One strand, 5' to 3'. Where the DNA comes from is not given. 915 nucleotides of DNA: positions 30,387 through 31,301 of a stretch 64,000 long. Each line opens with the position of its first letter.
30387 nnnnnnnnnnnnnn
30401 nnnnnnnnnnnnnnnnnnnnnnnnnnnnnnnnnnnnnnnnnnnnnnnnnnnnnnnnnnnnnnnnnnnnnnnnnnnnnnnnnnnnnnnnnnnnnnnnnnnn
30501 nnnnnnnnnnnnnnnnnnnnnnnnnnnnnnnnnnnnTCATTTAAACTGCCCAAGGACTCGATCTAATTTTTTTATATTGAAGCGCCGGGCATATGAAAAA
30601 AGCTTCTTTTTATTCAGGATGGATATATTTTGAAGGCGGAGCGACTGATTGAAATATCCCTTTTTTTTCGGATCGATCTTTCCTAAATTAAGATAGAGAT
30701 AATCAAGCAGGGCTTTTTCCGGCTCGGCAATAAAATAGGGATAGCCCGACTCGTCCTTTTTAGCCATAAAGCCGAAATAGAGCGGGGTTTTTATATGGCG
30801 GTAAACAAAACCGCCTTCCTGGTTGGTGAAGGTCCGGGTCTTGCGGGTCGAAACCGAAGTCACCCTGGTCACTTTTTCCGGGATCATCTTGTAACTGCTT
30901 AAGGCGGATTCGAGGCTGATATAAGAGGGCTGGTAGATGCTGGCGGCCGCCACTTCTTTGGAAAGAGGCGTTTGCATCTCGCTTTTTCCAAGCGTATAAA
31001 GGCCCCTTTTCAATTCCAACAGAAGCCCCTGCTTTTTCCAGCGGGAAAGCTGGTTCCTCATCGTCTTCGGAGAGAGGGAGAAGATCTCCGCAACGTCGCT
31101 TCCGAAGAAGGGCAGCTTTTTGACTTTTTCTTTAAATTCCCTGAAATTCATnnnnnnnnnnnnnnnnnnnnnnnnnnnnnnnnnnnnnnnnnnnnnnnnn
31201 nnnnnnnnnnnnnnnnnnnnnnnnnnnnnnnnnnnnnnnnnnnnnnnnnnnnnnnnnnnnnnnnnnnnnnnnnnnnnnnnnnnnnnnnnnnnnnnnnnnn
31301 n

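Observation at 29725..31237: AbiEi/AbiEii toxin-antitoxin pair inserted between guaB and guaA, with a palindromic operator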

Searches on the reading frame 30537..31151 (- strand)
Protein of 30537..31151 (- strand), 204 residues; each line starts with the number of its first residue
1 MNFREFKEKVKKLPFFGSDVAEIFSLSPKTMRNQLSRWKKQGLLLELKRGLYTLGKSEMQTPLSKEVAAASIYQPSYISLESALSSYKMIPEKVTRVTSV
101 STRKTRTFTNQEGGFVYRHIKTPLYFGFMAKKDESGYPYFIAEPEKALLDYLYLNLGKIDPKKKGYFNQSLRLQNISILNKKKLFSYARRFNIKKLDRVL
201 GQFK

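Call 3: search_protein_families(library=pfam, proteins=[window:30537-31151:-])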
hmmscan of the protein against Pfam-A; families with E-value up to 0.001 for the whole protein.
window:30537-31151:- (204 aa): 1 family
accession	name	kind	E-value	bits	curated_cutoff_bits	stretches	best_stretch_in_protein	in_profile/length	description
PF13338.12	AbiEi_4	-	0.00025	21.5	25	1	19-54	18-48/49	Transcriptional regulator, AbiEi antitoxin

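Call 4: search_protein_families(library=ncbifam, proteins=[window:30537-31151:-])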
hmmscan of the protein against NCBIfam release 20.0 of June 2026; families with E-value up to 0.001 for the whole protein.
window:30537-31151:- (204 aa): 1 family
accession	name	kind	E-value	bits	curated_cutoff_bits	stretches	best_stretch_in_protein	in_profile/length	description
NF047376.1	TAA_AbiEi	equivalog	1.6e-11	44.2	150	1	15-150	21-160/172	type IV toxin-antitoxin system AbiEi family antitoxin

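Call 5: search_protein_families(library=padloc, proteins=[window:30537-31151:-])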
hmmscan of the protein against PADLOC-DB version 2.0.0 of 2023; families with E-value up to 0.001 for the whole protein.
window:30537-31151:- (204 aa): 17 families
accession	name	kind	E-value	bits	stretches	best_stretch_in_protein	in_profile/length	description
PDLC02241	AbiEi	-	1.3e-56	189.5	1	1-200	1-191/199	AbiEi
PDLC02272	AbiEi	-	2.1e-49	166.1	1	1-198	1-189/200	AbiEi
PDLC02230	AbiEi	-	5.2e-40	135.2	1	29-196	17-182/192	AbiEi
PDLC02240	AbiEi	-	2.2e-23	80.9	1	20-194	23-201/216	AbiEi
PDLC02267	AbiEi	-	1.3e-17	62.1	1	15-194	21-188/252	AbiEi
PDLC02274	AbiEi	-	1.1e-16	59.2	1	19-179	22-184/217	AbiEi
PDLC02255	AbiEi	-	1.7e-16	58.4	1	29-157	31-150/186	AbiEi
PDLC02232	AbiEi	-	1.7e-14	52.1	1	10-150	16-158/177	AbiEi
PDLC02269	AbiEi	-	1.5e-12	45.4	1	8-196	5-183/251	AbiEi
PDLC02287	AbiEi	-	2.4e-09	35.1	1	10-196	7-183/253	AbiEi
PDLC02271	AbiEi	-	2.6e-09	34.6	1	19-191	28-203/263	AbiEi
PDLC02225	AbiEi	-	8.4e-08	30.2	1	32-195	32-185/198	AbiEi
PDLC02265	AbiEi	-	1.1e-05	23.3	1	31-89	28-85/198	AbiEi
PDLC02283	AbiEi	-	0.00015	19.6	1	31-98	31-97/201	AbiEi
PDLC02236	AbiEi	-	0.00023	18.9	1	13-80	14-79/207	AbiEi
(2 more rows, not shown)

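Call 27: search_solved_structures(query=window:30537-31151:-, max_evalue=1, show_alignments=2)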
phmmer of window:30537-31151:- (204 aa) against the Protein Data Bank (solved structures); distinct sequences matched with E-value up to 1: 3.
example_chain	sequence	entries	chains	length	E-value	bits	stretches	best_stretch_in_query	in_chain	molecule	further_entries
6sga_F5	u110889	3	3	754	0.022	18.1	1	12-90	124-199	mt-SAF5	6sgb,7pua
9hny_F5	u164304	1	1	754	0.022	18.1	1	12-90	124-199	Kinteoplast poly(A) polymerase complex 1 subunit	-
5c94_A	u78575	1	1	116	0.85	12.9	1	76-144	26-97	Non-structural protein 9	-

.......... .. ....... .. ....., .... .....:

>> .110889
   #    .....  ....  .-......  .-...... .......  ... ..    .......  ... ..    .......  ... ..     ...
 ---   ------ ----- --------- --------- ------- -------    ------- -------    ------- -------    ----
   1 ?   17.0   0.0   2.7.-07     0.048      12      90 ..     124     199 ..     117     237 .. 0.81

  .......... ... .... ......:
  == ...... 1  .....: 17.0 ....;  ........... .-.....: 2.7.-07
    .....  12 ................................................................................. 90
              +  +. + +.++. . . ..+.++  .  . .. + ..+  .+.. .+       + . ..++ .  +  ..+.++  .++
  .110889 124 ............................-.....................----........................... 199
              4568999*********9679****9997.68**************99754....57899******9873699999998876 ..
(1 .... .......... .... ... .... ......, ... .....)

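Call 29: find_homologous_proteins(query=window:30537-31151:-)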
Query window:30537-31151:- (204 aa): 3710 proteins with E <= 0.001 among 3971 candidates; the best 120 are listed.
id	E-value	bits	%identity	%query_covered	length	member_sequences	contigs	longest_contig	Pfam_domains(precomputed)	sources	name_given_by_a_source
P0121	3.8e-127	440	100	100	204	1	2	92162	-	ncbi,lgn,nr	ncbi:hypothetical protein HZC35_06465 [Candidatus Saganbacteria bacterium]|nr:hypothetical protein [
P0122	5.5e-98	345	78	100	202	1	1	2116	-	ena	-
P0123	1.8e-97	343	78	100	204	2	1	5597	-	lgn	-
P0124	6.2e-96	338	75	100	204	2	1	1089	-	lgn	-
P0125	1.0e-95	337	75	99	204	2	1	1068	PF13338.13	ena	-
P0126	1.5e-94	333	75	100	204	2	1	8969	PF13338.13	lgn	-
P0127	2.2e-94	333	75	100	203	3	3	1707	PF13338.13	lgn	-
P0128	3.5e-94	332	75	100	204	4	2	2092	PF13338.13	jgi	-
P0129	1.9e-93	330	75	100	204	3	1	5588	-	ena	-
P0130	2.1e-93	330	73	100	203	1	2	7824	PF13338.13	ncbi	-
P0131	2.9e-93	329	73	100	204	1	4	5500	PF13338.13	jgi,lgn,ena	-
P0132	3.1e-93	329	74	100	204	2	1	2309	-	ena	-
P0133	8.6e-93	328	73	100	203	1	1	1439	-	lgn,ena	-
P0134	1.3e-92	327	74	100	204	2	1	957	-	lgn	-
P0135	1.4e-92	327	75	100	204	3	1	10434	-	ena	-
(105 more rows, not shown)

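Call 32: search_solved_structures(query=A2, max_evalue=5, show_alignments=3)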
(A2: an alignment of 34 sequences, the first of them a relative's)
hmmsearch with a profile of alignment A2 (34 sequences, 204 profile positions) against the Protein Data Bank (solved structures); distinct sequences matched with E-value up to 5: 2.
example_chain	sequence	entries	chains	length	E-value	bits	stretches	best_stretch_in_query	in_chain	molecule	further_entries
7aoc_K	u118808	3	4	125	1.1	12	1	71-118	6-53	DNA-directed RNA polymerases I and III subunit RPAC2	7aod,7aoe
5c94_A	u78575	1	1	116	1.3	11.8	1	93-143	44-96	Non-structural protein 9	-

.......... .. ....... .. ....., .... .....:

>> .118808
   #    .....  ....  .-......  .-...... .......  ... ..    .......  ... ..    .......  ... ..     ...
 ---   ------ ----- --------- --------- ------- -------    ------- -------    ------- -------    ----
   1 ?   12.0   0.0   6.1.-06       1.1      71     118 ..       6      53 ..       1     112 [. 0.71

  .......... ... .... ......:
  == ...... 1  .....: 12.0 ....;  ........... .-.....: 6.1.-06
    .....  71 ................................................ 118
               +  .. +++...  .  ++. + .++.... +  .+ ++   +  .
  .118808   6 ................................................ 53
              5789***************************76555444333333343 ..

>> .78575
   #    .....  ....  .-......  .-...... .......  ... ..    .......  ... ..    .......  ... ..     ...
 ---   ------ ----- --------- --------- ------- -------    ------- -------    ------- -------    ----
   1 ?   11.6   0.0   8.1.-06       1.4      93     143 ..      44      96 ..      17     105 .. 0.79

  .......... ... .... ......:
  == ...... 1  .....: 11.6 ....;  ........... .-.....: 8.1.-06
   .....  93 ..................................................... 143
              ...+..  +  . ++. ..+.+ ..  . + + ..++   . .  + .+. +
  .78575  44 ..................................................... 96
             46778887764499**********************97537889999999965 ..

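Call 33: find_related_loci(query=A2, collection=viral_contigs, flank=4000)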
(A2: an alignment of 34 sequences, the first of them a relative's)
Query A2 (204 aa) in viral_contigs; peptide patterns used: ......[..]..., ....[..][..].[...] (x = any residue, [..] = any of these).
32 stretches matched a pattern; 7 encode a relative of the query (tblastn E <= 1e-3); 7 distinct loci.
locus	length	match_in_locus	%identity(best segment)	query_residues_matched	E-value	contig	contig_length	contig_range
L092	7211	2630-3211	38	1-198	2e-32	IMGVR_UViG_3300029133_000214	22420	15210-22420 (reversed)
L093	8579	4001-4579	35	1-198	4e-26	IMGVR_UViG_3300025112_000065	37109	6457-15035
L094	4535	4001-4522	34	27-200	4e-17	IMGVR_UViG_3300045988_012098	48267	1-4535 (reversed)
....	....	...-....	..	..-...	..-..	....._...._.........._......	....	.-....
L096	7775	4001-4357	38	33-153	1e-16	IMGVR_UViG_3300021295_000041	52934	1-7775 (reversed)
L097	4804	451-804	38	33-153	6e-15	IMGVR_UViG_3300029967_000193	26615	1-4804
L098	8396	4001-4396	33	18-155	1e-13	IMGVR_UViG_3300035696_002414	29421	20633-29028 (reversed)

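Call 35: find_related_loci(query=A2, collection=metagenome_contigs, flank=4000)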
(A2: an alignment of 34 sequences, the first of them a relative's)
Query A2 (204 aa) in metagenome_contigs; peptide patterns used: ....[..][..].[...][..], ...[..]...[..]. (x = any residue, [..] = any of these).
600 stretches matched a pattern (row limit reached: there are more); 544 encode a relative of the query (tblastn E <= 1e-3); the best 80 are kept; 80 distinct loci.
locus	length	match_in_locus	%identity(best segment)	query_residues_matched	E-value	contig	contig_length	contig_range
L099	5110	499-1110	71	1-204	5e-97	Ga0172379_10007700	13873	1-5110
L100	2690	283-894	71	1-204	8e-97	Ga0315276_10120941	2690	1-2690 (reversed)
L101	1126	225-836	68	1-204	7e-100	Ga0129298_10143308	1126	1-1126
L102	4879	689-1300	69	1-204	8e-91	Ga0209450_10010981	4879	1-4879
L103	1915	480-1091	66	1-204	8e-93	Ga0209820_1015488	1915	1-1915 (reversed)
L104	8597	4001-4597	61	1-199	2e-78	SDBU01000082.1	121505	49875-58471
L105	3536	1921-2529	48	1-203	2e-58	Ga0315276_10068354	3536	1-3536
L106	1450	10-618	48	1-203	1e-60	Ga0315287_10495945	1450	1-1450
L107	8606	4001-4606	44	1-202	1e-53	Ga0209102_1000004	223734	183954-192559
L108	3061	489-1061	46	1-191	4e-53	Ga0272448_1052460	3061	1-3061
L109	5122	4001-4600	45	1-200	5e-52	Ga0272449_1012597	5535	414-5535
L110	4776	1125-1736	44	1-203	5e-51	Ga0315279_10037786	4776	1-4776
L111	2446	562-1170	43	1-203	5e-51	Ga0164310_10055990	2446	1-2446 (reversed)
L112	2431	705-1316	43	1-203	2e-50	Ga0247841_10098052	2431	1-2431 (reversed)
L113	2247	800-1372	46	1-191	1e-50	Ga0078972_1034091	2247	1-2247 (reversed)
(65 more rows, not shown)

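Call 37: predict_structure(alignment_id=A2)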
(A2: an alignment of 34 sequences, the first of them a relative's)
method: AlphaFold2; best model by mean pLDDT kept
length: 204 residues; sequences in the alignment: 34
mean_pLDDT: 90.5   pTM: 0.84
mean pLDDT of the five models: 90.5, 88.8, 83.3, 75.0, 60.4
residues with pLDDT >= 90: 128; 70-90: 74; 50-70: 2; < 50: 0
segments of 3 or more residues with pLDDT < 50: none
pLDDT, mean of each block of 10 residues (from residue 1): 89 81 75 90 90 88 88 94 95 91 94 94 96 91 98 93 85 92 95 94 82
secondary structure, 60 per line:
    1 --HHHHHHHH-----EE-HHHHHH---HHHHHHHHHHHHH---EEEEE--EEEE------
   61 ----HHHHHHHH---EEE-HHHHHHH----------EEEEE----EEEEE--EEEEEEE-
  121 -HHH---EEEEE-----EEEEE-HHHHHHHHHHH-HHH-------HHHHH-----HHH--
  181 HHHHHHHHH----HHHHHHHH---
elements in order: H3-10 H19-24 H28-40 E44-48 E51-54 H65-72 E76-78 H80-86 E97-101 E106-110 E113-119 E128-132 E138-142 H144-154 H166-170 H181-189 H194-201

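Call 41: fold_search(model_id=the predicted structure, library=pdb)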
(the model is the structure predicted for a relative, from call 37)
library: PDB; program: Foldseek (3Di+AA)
matches with E <= 10: 626; with E <= 0.001: 2
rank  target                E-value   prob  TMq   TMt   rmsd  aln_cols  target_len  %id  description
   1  6y8q_A                6.8e-07  1.00  0.53  0.55   6.2       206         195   16  AbiEi antitoxin from Streptococcus agalactiae (released 2020-12-16)
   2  6y8q_D                1.4e-05  1.00  0.51  0.56   5.8       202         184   16  AbiEi antitoxin from Streptococcus agalactiae (released 2020-12-16)
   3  6hlu_B                5.0e-02  0.51  0.26  0.07  12.8       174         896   12  Crystal structure of the LRR-Roc-COR domain of the Chlorobium tepidum Roco protein (released 2018-12-26)
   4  3dpt_A                1.3e-01  0.23  0.25  0.18  13.8       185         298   14  COR domain of Rab family protein (Roco) (released 2008-08-12)
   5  3dpt_B                1.6e-01  0.13  0.22  0.15  15.7       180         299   14  COR domain of Rab family protein (Roco) (released 2008-08-12)
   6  6hlu_A                1.9e-01  0.21  0.25  0.07  13.4       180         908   12  Crystal structure of the LRR-Roc-COR domain of the Chlorobium tepidum Roco protein (released 2018-12-26)
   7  8an4_B                2.2e-01  0.44  0.32  0.34   8.8       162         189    9  MenT1 toxin (rv0078a) from Mycobacterium tuberculosis H37Rv (released 2023-08-02)
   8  2ewr                  2.3e-01  0.35  0.30  0.37   8.3       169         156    8  Crystal structure of a putative nucleotidyltransferase (tm1012) from Thermotoga maritima at 1.60 A resolution (released 2005-12-06)
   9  8ebs_D                2.3e-01  0.08  0.15  0.09  15.6       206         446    9  Initial DNA-lesion (Cy5) binding by XPC and TFIIH (released 2023-04-19)
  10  4o8s                  2.5e-01  0.33  0.30  0.28   8.2       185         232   11  Crystal structure of JHP933 from Helicobacter pylori (released 2014-09-10)
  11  3m8f_B                3.1e-01  0.75  0.19  0.37   7.3        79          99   18  Protein structure of type III plasmid segregation TubR mutant (released 2010-07-07)
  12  4ok0_B                4.0e-01  0.20  0.29  0.27   8.5       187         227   11  Crystal structure of putative nucleotidyltransferase from H. pylori (released 2014-04-09)
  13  9gjw_4                4.8e-01  0.87  0.22  0.07   3.2        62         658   16  OCCM maturation intermediate stalled with an Arginine Finger mutation in Mcm2 (released 2025-03-05)
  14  5znx                  4.8e-01  0.80  0.23  0.45   3.7        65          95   20  Crystal structure of CM14-treated HlyU from Vibrio vulnificus (released 2019-04-10)
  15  7z0h_O                4.8e-01  0.06  0.20  0.08  23.1       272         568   14  Structure of yeast RNA Polymerase III-Ty1 integrase complex at 2.6 A (focus subunit AC40). (released 2023-04-05)
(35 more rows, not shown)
